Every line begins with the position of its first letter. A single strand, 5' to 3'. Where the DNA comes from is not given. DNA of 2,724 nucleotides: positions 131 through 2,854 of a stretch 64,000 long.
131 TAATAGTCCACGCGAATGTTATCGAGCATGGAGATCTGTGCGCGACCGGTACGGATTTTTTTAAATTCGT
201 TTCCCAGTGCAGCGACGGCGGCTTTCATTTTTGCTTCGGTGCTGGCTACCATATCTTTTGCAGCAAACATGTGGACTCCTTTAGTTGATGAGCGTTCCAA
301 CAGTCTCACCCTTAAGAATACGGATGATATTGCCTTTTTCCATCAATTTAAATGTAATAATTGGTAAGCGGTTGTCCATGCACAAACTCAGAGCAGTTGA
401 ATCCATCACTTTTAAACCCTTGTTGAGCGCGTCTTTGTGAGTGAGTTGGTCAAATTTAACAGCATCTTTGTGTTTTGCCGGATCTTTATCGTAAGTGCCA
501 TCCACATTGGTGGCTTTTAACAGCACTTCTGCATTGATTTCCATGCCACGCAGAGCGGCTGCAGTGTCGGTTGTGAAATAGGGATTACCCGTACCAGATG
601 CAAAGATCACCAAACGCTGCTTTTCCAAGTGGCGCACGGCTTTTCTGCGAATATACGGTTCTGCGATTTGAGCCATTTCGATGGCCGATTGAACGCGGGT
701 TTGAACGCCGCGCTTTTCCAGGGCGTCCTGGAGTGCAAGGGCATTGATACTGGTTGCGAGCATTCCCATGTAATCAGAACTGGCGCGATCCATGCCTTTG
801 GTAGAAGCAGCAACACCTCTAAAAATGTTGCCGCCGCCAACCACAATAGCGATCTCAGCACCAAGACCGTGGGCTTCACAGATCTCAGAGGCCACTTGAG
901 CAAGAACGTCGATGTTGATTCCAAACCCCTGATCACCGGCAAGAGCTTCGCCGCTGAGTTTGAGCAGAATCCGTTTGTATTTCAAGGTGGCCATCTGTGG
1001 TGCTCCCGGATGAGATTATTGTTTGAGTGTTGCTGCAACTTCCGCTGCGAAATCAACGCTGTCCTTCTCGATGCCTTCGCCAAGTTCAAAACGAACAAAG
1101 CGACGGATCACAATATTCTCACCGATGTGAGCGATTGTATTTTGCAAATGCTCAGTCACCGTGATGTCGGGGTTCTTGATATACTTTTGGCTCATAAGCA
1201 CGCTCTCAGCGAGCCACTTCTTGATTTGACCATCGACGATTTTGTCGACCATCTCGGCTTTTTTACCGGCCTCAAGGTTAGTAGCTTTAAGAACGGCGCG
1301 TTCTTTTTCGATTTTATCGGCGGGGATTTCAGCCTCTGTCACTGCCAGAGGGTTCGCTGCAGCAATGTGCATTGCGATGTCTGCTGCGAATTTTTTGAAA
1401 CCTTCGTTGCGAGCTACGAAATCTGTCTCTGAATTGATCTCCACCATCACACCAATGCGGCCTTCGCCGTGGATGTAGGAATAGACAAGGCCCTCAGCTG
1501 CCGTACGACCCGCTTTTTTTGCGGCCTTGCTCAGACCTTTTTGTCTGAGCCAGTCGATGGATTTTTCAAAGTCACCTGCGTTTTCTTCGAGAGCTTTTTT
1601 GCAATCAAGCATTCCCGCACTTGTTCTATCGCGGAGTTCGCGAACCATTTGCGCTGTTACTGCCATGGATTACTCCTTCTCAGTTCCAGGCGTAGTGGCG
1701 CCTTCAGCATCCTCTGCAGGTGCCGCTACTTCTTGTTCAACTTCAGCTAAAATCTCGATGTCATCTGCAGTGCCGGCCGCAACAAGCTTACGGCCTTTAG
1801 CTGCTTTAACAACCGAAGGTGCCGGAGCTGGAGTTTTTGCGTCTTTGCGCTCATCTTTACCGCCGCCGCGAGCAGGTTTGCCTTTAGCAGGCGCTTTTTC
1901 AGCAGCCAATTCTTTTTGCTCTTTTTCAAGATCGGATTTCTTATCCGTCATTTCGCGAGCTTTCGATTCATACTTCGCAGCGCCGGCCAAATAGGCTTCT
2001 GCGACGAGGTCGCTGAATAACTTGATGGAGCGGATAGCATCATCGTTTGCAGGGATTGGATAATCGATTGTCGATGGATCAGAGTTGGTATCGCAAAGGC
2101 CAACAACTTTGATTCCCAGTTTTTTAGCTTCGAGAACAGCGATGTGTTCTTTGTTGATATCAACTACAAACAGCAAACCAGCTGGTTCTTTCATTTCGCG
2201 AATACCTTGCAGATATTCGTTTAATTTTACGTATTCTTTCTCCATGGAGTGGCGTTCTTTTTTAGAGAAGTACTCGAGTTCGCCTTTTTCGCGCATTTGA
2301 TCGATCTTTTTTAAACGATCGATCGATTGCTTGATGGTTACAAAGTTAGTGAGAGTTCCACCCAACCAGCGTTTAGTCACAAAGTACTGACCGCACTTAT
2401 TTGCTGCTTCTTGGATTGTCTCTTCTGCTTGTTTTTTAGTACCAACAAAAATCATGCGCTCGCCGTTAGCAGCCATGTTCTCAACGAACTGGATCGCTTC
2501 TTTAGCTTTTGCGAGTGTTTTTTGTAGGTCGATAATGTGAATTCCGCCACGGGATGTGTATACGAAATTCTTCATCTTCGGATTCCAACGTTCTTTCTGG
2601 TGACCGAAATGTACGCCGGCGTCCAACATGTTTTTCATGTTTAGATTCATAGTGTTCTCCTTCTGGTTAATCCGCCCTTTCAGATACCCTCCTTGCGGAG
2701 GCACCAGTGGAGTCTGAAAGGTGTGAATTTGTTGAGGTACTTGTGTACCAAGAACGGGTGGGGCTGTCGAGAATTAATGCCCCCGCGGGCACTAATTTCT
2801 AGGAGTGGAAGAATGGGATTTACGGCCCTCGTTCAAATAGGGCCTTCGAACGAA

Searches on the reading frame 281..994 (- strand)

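Call 35: search_protein_families(library=pfam, max_evalue=0.0001, proteins=[window:281-994:-])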
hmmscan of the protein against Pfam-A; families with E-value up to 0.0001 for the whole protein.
window:281-994:- (237 aa): 1 family
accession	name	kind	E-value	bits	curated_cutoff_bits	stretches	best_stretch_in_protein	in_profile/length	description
PF00696.33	AA_kinase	-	2.4e-31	109.7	24.9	1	7-213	1-231/234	Amino acid kinase family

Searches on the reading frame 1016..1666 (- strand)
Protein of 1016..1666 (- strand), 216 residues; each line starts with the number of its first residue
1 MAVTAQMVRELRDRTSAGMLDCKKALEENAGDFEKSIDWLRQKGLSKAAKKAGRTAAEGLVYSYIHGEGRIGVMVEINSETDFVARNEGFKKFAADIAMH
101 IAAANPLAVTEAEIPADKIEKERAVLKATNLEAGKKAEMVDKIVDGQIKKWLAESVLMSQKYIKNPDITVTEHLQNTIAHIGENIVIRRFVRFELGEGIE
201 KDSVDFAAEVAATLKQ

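Call 35: search_protein_families(library=pfam, max_evalue=0.0001, proteins=[window:1016-1666:-])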
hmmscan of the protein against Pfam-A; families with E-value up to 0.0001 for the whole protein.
window:1016-1666:- (216 aa): 1 family
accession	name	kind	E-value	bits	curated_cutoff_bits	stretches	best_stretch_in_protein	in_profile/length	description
PF00889.24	EF_TS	-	2.8e-37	128.8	27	1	57-197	78-204/204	Elongation factor TS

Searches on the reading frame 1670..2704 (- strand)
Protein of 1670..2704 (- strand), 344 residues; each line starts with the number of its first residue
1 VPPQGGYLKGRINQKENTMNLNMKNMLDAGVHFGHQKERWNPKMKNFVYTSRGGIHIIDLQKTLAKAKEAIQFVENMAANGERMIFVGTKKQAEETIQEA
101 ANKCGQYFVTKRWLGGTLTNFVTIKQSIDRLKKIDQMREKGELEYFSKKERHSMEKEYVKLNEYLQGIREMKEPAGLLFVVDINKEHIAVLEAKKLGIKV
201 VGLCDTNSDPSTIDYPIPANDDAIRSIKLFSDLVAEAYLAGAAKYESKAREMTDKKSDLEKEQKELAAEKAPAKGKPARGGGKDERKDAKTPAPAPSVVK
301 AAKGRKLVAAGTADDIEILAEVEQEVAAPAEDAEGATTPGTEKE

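Call 35: search_protein_families(library=pfam, max_evalue=0.0001, proteins=[window:1670-2704:-])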
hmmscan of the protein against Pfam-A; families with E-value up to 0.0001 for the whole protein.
window:1670-2704:- (344 aa): 1 family
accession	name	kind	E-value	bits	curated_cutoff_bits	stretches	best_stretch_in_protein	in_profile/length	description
PF00318.25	Ribosomal_S2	-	3.1e-91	304.9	26.1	1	26-241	1-216/216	Ribosomal protein S2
